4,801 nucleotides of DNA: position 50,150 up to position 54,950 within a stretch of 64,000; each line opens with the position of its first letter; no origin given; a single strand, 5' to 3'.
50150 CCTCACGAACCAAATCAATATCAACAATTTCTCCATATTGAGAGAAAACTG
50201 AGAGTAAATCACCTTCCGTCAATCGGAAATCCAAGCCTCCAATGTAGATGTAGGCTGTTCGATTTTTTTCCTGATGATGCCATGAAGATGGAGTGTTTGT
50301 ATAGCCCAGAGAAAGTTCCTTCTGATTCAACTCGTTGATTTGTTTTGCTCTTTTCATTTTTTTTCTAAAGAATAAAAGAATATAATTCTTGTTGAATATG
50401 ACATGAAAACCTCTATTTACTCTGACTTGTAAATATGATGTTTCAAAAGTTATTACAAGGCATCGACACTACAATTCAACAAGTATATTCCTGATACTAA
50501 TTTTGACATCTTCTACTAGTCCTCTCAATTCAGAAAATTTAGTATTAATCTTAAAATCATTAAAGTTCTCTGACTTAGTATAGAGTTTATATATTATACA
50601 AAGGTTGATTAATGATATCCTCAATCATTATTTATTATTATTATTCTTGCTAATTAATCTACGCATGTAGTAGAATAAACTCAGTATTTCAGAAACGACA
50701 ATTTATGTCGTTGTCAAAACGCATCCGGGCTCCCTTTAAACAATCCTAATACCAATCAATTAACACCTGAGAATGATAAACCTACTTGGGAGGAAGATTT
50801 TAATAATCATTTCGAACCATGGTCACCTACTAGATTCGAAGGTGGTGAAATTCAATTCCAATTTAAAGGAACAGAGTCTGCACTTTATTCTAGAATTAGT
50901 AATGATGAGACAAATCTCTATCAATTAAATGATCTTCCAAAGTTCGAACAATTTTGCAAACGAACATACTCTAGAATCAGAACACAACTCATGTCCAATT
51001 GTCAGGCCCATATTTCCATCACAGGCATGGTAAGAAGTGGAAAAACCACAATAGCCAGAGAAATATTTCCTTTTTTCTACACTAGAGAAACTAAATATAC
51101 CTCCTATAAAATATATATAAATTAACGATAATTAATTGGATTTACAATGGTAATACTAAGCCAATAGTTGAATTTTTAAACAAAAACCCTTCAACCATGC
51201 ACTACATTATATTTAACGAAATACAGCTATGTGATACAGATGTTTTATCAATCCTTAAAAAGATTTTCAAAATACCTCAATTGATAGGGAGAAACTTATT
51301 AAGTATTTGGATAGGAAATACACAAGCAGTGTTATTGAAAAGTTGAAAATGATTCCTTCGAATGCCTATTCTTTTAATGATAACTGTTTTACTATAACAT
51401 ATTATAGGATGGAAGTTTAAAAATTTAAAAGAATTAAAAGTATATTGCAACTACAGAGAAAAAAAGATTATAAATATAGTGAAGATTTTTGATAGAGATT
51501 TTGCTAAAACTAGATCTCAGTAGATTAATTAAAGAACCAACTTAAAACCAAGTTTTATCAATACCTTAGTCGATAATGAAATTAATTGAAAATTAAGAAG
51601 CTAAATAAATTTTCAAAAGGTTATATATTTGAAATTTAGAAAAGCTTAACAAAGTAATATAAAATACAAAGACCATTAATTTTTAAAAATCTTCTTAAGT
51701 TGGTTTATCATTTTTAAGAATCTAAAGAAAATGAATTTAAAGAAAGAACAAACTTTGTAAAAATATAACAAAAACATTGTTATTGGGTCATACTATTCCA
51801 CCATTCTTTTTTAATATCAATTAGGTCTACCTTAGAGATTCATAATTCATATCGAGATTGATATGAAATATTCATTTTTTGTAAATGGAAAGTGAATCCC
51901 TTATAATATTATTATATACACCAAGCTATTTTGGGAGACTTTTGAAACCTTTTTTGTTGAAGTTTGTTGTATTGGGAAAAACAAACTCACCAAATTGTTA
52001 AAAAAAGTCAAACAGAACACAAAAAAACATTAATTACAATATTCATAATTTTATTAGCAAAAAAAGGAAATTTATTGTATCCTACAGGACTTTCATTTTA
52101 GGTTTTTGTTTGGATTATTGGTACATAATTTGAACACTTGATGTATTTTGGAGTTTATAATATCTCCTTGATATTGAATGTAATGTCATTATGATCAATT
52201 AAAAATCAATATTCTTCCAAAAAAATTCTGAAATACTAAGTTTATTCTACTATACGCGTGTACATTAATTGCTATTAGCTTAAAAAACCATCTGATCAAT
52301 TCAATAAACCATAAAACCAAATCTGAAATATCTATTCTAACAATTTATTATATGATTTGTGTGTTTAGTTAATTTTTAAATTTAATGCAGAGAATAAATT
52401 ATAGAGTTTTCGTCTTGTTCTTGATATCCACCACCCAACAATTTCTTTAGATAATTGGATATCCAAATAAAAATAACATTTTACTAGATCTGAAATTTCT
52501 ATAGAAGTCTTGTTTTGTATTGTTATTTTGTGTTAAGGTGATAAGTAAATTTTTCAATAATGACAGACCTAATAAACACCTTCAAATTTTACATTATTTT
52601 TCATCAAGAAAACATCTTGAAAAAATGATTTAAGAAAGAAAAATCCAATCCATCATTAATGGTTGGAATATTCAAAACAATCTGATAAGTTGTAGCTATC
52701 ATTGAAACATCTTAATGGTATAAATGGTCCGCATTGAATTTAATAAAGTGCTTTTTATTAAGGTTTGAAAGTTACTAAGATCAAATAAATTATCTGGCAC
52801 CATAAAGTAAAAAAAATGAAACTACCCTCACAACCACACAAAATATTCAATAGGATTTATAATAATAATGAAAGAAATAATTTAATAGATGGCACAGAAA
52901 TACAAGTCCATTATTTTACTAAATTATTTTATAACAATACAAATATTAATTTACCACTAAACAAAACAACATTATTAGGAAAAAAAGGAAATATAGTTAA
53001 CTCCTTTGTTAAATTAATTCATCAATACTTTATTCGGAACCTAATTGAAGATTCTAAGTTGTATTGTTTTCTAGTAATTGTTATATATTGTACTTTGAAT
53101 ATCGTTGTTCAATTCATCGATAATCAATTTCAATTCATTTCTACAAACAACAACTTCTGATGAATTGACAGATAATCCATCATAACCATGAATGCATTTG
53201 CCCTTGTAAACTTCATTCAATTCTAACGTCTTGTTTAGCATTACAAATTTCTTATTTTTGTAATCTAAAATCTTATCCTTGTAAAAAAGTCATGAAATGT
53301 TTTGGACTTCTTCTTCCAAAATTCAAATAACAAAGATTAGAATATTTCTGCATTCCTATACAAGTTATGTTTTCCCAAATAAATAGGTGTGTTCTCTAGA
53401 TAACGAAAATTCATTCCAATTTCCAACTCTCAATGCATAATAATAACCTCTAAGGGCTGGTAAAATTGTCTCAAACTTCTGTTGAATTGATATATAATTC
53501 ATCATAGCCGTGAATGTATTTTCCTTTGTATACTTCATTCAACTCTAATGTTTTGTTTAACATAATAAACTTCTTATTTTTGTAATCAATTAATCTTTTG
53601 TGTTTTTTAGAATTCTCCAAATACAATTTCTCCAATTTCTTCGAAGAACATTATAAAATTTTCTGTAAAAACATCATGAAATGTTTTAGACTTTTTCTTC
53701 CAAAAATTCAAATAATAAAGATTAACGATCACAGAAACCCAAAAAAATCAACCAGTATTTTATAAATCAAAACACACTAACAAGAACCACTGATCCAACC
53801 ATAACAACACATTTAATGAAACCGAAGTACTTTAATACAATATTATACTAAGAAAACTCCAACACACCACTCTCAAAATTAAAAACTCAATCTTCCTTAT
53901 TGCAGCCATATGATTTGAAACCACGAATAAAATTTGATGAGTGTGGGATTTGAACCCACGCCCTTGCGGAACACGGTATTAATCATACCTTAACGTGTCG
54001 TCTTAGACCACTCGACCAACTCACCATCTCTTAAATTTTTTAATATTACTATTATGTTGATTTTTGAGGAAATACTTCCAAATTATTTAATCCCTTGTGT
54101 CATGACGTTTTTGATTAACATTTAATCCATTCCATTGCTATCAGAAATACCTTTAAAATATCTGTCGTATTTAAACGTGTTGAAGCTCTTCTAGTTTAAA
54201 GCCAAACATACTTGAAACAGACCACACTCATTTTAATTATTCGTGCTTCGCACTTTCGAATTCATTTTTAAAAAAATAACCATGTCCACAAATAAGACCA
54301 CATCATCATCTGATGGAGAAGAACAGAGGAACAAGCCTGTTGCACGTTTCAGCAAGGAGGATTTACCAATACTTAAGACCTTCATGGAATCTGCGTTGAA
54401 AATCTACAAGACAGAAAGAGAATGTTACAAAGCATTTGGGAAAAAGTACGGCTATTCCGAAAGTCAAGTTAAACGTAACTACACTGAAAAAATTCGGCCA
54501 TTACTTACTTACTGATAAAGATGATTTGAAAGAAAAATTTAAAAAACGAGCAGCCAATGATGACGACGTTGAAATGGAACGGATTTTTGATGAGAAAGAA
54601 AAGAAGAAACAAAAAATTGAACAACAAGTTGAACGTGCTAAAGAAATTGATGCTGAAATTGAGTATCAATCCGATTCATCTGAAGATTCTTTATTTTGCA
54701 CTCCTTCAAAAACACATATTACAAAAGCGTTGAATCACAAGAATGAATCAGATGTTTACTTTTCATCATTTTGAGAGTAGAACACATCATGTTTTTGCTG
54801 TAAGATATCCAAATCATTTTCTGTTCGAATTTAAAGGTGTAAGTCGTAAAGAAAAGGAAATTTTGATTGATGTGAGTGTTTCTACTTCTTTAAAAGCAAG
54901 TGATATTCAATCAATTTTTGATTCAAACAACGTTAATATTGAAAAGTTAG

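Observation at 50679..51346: Cryptic frameshift-decayed AAA+ ATPase relic invisible to the ORF track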

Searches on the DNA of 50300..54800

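Call 37: search_rna_families(source=window, start=50300, end=54800, threshold=evalue, max_evalue=1, show_alignments=1)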
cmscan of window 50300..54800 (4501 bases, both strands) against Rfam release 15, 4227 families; matches with E-value up to 1: 1.
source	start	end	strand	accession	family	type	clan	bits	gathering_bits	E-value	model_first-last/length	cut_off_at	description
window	53935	54025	-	RF00005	tRNA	Gene; tRNA;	CL00001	47.4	29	3.7e-08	1-71/71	no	tRNA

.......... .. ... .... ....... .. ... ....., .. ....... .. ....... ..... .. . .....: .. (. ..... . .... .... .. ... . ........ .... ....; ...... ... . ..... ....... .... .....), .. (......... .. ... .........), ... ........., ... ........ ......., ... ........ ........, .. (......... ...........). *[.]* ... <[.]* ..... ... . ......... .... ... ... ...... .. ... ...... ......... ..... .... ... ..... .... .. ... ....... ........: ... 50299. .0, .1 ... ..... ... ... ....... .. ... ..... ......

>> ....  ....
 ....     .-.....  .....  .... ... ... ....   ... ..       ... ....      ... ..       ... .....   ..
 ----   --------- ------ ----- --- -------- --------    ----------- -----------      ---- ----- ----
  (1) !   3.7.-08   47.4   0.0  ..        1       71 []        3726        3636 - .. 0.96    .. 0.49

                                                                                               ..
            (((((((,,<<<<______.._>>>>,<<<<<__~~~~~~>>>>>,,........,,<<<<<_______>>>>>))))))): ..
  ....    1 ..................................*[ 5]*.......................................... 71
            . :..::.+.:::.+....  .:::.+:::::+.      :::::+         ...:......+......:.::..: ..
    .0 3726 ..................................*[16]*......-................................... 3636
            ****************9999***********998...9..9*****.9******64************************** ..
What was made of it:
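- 51421..52225 (.): A/T-rich interior between the relic and the right repeat arm, with stops in all six frames and no recognisable coding remnant. Rfam finds nothing (call 37).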

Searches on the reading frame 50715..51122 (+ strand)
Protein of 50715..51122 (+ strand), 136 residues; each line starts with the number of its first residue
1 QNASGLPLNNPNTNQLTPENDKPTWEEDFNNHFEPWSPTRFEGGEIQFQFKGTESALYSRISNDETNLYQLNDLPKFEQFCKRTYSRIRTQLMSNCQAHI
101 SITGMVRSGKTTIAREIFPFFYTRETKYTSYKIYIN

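Call 8: search_protein_families(library=pfam, max_evalue=10, proteins=[window:50715-51122:+])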
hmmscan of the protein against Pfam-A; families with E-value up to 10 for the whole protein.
seq(136 aa): 3 families
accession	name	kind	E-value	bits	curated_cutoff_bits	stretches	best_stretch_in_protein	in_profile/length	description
PF00931.28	NB-ARC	-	0.0013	18.5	23.5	1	84-129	4-50/248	NB-ARC domain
PF13238.12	AAA_18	-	0.019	15.9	29.4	1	100-117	1-18/128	AAA domain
PF13173.12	AAA_14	-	0.11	12.9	27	1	100-122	5-27/129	AAA domain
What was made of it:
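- Closest known: STAND NTPases. Same: NB-ARC scores 18.5 bits, E=0.0013 (call 8).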
